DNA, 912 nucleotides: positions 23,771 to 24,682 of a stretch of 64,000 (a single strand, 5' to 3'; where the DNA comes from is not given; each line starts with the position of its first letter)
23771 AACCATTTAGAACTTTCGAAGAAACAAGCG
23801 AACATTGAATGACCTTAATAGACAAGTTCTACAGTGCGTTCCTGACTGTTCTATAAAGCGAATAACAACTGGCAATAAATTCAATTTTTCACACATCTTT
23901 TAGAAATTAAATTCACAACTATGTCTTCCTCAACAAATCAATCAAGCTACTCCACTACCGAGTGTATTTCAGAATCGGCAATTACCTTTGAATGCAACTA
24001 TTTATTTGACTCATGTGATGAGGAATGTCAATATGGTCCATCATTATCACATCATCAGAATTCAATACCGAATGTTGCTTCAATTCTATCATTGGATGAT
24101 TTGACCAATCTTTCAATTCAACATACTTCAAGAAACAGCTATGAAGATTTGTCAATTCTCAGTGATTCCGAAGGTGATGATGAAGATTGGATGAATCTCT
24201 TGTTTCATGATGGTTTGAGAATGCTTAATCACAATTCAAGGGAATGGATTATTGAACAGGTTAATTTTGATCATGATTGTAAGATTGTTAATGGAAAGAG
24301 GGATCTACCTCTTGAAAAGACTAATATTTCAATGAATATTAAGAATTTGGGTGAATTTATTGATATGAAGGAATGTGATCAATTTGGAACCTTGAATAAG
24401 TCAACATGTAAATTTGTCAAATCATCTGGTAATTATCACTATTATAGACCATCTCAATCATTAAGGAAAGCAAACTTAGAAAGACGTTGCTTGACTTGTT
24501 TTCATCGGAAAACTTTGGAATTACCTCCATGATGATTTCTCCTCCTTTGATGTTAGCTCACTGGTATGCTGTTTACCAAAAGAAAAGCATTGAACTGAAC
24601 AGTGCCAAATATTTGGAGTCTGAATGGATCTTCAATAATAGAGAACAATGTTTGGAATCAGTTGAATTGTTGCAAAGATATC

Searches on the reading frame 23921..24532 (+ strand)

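Call 3: search_protein_families(library=pfam, proteins=[window:23921-24532:+], max_evalue=1)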
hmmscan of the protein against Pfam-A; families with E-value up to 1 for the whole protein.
window:23921-24532:+ (203 aa): 1 family
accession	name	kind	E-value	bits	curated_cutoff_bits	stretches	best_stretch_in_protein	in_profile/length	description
PF09004.15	ALKBH8_N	-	0.11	12.6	21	1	181-200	22-41/42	Alkylated DNA repair protein alkB homolog 8, N-terminal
